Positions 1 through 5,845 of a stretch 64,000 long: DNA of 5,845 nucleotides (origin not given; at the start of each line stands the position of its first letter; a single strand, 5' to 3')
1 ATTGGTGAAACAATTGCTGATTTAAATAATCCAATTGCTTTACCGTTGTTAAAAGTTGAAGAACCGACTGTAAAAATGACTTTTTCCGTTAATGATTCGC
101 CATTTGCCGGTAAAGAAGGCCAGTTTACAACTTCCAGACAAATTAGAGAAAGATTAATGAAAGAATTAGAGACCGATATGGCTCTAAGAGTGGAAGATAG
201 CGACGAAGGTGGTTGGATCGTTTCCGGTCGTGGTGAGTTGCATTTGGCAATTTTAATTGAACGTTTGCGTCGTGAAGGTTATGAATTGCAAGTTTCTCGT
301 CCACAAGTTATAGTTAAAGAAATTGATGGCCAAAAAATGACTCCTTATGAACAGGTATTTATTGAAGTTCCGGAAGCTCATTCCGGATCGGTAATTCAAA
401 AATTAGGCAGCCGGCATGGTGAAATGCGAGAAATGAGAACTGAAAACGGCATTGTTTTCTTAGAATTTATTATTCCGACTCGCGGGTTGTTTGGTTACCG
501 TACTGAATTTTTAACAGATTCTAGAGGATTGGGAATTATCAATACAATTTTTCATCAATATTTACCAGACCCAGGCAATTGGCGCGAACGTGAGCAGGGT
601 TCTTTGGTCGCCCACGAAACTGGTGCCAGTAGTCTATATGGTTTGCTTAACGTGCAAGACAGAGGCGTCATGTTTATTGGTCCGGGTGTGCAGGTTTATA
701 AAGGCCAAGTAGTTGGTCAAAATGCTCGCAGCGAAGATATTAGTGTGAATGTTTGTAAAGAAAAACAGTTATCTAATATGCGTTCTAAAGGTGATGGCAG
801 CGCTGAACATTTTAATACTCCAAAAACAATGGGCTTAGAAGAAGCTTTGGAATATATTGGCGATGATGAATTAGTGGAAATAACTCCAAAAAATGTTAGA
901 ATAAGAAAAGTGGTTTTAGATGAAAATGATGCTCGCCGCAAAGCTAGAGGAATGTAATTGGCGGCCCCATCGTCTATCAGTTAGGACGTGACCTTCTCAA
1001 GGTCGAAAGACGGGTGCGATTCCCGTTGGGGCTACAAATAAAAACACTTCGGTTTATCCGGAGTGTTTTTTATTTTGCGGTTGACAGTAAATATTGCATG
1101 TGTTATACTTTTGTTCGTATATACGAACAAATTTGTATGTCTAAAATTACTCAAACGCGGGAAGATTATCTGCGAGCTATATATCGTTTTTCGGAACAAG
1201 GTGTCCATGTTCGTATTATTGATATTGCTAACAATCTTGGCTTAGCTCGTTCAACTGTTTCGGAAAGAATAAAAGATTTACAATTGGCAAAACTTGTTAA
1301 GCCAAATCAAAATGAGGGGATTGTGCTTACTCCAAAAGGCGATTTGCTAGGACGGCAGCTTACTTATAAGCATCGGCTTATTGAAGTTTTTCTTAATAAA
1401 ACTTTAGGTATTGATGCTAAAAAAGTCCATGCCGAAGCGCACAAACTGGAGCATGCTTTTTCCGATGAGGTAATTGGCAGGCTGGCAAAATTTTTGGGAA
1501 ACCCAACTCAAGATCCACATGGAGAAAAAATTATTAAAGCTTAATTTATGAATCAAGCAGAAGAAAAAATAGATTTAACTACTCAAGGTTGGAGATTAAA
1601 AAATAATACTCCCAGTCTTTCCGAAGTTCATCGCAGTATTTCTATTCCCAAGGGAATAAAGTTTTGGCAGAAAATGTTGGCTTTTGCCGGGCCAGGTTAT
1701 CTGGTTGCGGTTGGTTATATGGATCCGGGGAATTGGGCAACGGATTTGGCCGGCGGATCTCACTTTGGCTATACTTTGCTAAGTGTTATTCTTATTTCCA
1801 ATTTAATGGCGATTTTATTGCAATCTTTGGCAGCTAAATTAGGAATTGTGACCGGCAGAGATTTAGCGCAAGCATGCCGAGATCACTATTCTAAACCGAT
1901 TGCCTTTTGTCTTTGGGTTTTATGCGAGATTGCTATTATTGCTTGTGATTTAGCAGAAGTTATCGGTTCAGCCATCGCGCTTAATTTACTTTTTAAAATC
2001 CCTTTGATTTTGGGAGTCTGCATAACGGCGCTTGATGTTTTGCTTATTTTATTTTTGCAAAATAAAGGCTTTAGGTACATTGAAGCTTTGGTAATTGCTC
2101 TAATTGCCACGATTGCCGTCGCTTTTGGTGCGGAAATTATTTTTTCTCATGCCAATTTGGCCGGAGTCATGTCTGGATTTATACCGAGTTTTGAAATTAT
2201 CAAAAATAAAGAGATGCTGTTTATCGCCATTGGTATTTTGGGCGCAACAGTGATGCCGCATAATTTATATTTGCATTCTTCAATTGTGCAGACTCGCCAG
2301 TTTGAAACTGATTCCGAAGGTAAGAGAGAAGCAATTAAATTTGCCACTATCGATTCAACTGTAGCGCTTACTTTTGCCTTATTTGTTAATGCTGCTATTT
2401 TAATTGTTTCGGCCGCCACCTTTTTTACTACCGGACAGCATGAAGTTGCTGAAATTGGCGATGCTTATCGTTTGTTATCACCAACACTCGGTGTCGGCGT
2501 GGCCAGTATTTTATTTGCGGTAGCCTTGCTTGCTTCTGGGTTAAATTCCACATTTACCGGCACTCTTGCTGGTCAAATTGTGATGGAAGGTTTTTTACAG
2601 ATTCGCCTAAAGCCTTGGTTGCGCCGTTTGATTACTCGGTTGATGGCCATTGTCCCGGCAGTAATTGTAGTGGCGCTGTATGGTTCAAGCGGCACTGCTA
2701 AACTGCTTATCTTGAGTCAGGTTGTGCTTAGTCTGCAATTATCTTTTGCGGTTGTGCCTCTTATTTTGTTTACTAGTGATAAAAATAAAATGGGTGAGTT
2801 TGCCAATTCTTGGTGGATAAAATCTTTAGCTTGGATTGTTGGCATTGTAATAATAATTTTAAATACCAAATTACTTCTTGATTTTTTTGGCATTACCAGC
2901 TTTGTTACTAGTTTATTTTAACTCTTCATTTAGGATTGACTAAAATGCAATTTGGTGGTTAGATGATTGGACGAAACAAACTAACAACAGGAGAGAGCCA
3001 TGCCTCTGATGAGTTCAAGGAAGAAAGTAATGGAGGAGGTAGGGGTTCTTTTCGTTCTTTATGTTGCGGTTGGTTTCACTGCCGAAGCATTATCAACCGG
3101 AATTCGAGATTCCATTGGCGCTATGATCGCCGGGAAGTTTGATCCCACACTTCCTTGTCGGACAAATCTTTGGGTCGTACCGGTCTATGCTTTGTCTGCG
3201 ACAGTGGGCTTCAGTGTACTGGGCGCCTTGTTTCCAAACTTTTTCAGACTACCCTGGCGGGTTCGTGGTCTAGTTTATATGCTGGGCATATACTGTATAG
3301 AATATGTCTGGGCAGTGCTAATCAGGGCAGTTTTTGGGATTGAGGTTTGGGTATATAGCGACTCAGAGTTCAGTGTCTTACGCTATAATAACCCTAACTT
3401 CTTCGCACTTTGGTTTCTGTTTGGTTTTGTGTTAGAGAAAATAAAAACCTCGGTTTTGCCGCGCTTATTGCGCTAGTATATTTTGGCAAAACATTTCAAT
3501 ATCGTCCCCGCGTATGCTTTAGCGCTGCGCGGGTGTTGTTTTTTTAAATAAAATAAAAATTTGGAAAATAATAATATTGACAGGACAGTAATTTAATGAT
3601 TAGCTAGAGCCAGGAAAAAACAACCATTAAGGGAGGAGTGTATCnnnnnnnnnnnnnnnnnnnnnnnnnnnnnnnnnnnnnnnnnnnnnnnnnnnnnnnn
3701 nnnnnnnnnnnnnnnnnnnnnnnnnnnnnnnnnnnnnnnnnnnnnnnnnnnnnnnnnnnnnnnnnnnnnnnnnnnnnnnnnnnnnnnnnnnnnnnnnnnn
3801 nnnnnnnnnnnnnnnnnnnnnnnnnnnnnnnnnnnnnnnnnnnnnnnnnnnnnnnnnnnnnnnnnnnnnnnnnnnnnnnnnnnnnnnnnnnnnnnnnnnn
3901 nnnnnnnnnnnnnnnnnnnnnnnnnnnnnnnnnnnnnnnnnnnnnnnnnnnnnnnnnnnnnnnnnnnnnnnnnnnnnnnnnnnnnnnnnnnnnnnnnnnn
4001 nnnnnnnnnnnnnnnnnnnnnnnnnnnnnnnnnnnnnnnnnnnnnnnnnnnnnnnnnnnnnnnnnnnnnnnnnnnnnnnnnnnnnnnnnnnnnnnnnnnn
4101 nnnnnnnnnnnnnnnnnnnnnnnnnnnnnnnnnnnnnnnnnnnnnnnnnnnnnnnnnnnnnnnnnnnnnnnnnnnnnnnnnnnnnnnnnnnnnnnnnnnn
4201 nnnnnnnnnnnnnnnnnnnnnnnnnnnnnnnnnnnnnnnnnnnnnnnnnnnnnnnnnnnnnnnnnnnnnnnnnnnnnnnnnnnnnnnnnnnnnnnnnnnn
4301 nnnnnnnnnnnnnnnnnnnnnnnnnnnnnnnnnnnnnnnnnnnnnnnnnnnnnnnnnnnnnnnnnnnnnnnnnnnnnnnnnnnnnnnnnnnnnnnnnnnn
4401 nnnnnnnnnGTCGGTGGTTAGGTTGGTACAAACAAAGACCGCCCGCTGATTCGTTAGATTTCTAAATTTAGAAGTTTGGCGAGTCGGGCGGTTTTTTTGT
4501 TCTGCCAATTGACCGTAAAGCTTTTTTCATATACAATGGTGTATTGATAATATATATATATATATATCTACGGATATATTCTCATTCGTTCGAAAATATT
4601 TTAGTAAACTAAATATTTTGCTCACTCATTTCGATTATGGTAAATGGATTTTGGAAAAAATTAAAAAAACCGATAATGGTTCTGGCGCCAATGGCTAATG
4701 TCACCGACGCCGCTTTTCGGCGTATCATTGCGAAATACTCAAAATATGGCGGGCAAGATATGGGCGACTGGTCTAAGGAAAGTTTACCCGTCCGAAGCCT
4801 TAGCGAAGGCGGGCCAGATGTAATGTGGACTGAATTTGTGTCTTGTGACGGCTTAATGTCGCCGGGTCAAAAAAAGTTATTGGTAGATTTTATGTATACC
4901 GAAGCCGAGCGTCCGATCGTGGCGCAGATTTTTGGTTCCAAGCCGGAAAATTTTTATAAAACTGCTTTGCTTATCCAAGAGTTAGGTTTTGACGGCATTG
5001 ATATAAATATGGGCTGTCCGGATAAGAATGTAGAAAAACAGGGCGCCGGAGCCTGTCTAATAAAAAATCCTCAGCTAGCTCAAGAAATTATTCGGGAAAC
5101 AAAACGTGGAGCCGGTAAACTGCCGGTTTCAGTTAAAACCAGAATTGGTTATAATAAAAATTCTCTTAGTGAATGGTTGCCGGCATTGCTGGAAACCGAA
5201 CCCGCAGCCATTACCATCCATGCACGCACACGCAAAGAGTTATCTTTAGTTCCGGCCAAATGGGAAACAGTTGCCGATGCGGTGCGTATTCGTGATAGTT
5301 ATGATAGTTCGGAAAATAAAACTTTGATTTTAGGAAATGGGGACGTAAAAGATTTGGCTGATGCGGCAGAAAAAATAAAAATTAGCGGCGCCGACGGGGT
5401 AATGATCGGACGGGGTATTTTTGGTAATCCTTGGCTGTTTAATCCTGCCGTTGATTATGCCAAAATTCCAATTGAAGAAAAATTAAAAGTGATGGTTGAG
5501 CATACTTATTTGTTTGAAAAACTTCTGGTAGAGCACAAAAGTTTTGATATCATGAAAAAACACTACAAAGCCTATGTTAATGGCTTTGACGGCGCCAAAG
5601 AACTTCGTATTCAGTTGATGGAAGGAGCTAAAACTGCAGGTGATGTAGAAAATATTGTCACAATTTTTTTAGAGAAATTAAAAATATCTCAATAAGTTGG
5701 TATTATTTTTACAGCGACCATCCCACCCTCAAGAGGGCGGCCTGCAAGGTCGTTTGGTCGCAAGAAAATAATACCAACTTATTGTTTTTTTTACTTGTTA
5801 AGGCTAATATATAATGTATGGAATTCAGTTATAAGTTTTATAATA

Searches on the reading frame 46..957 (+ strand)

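Call 68: search_protein_families(library=pfam, proteins=[window:46-957:+], max_evalue=0.001)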
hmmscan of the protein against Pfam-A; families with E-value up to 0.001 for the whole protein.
window:46-957:+ (303 aa): 3 families
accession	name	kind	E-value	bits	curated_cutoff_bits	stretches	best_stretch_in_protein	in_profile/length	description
PF21018.2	BipA_C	-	6.4e-43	145.4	23.8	1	184-292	1-109/110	TypA/BipA C-terminal domain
PF00679.30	EFG_C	-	6e-19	68.3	27.9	1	100-178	5-84/89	Elongation factor G C-terminus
PF14492.12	EFG_III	-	1.7e-07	31.6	27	1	31-81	19-71/75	Elongation Factor G, domain III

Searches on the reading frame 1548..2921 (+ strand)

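Call 68: search_protein_families(library=pfam, proteins=[window:1548-2921:+], max_evalue=0.001)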
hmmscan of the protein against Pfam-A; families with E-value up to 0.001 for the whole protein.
window:1548-2921:+ (457 aa): 1 family
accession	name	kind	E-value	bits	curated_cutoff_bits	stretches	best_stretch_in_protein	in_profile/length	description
PF01566.24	Nramp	-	1.2e-138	462.5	29.8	1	63-422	1-357/357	Natural resistance-associated macrophage protein-like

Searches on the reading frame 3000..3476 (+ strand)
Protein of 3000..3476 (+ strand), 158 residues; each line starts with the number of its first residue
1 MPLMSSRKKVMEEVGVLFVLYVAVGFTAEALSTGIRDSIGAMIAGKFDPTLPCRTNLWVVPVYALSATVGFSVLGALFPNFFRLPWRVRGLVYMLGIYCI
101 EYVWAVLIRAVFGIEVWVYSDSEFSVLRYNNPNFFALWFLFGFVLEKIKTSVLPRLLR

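Call 68: search_protein_families(library=pfam, proteins=[window:3000-3476:+], max_evalue=0.001)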
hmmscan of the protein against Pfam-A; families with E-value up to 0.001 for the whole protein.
window:3000-3476:+ (158 aa): 1 family
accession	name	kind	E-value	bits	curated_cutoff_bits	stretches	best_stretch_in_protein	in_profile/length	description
PF06541.16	ABC_trans_CmpB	-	2.7e-05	24.8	25.9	1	17-152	2-119/151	Putative ABC-transporter type IV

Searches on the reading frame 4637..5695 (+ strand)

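Call 68: search_protein_families(library=pfam, proteins=[window:4637-5695:+], max_evalue=0.001)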
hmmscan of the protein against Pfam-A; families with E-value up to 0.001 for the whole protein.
window:4637-5695:+ (352 aa): 1 family
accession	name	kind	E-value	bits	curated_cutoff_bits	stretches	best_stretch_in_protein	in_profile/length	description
PF01207.24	Dus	-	1.5e-61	208.7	20.4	1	16-341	2-303/311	Dihydrouridine synthase (Dus)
